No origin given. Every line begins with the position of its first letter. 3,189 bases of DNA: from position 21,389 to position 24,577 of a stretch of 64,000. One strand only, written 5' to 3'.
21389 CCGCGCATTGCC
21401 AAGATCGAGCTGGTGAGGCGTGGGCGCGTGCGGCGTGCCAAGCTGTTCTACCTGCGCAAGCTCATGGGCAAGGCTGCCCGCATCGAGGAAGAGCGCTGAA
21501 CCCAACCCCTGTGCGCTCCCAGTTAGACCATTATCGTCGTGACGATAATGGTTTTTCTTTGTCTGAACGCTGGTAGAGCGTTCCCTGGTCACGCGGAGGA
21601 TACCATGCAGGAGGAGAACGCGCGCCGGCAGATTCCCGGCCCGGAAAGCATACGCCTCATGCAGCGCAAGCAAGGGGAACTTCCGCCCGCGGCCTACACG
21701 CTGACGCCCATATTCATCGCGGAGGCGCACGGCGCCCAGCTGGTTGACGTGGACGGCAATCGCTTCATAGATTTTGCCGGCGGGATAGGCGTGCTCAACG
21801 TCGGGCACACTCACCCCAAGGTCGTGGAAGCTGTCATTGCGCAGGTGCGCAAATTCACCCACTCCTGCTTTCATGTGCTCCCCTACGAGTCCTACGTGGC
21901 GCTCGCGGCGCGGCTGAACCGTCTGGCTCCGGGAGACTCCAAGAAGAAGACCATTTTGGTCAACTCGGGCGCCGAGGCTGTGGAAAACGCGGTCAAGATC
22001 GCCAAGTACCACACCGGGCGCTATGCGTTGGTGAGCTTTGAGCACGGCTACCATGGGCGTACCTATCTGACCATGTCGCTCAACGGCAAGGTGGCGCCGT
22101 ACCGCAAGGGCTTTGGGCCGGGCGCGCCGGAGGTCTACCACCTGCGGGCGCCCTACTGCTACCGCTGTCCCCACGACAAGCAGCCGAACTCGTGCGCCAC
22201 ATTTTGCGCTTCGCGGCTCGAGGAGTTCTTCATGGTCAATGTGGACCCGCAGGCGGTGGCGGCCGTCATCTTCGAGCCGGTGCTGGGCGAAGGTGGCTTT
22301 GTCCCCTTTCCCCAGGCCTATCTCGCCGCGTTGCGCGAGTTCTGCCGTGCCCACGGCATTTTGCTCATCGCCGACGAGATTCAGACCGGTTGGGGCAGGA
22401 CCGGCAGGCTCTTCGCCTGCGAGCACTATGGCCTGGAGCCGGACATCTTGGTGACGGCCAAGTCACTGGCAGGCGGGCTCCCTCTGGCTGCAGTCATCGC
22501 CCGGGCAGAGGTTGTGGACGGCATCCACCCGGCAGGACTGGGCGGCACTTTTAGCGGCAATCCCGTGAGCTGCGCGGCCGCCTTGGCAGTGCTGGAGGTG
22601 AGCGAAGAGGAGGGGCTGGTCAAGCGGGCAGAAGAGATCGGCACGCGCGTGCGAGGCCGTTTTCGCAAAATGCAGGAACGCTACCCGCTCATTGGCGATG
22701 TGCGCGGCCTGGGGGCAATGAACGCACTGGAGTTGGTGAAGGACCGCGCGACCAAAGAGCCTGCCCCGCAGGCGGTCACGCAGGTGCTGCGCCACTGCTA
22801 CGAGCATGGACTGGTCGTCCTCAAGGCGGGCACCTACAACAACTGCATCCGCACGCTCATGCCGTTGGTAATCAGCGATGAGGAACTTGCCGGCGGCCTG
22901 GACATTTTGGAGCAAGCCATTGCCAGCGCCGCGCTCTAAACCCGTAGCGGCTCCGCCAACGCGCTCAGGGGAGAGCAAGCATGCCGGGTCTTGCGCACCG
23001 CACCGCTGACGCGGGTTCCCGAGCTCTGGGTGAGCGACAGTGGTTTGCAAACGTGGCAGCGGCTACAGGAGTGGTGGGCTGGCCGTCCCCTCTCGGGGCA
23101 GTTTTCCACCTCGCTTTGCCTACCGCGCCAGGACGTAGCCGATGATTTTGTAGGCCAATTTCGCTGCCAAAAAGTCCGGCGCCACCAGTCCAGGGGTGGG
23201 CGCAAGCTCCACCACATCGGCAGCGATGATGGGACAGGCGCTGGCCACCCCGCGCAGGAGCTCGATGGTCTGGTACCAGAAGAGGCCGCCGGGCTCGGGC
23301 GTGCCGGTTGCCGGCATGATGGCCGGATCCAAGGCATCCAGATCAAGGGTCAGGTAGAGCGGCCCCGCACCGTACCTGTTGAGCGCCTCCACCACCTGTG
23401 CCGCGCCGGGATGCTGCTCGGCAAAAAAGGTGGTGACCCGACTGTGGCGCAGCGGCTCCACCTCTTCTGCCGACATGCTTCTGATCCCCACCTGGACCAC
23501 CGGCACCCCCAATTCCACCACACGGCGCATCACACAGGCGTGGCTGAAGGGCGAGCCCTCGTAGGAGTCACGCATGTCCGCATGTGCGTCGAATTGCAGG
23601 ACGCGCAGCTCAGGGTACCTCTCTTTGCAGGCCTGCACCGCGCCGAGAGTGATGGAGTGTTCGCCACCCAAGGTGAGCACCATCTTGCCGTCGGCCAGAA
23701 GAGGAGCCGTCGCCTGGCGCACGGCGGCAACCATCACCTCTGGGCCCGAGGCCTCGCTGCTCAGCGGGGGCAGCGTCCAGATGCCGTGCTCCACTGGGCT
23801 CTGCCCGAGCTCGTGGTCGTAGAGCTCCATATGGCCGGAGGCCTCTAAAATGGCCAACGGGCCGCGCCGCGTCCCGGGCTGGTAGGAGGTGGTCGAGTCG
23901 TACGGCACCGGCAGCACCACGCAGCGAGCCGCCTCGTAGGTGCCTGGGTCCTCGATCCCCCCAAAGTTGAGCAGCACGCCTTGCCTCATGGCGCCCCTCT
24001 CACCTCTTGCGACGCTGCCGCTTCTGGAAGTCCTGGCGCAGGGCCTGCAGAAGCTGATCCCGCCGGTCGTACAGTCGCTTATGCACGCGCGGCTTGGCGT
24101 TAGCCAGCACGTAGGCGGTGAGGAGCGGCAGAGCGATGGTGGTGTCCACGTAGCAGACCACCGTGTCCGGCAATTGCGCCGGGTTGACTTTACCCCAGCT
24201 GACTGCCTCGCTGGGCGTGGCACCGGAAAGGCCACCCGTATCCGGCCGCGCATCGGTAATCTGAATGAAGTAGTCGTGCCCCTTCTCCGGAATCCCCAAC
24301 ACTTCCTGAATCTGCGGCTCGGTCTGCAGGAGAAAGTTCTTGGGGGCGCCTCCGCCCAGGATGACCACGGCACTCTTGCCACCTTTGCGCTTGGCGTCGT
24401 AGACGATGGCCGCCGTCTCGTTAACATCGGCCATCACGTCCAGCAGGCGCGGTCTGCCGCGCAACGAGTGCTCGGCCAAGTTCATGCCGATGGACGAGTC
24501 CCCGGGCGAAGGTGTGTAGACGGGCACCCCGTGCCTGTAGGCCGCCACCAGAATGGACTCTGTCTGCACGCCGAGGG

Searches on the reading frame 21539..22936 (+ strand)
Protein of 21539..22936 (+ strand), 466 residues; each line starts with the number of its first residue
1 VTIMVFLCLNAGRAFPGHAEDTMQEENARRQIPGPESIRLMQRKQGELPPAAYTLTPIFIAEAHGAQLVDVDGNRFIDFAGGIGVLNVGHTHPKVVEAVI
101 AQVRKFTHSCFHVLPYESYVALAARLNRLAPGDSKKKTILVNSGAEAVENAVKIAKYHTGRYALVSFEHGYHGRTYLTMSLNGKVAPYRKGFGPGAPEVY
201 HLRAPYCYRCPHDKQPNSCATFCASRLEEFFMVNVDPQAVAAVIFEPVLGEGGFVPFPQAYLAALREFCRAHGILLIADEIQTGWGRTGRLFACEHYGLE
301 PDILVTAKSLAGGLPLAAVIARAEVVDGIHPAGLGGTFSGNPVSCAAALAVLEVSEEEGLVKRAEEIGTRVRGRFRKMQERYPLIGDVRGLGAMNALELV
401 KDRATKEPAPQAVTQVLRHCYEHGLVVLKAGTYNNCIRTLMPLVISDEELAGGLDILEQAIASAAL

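Call 78: search_protein_families(library=pfam, proteins=[window:21539-22936:+], max_evalue=0.00001)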
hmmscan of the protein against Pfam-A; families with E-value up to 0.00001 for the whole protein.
window:21539-22936:+ (466 aa): 1 family
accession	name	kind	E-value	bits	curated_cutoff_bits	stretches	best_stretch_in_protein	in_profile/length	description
PF00202.27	Aminotran_3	-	9.8e-127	423.4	30.5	1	54-461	7-403/403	Aminotransferase class-III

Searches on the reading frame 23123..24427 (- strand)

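Call 78: search_protein_families(library=pfam, proteins=[window:23123-24427:-], max_evalue=0.00001)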
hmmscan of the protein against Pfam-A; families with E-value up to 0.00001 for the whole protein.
window:23123-24427:- (435 aa): 1 family
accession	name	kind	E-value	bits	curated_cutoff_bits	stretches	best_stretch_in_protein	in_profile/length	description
PF00491.26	Arginase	-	3.5e-67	227.2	22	1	168-428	2-277/280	Arginase family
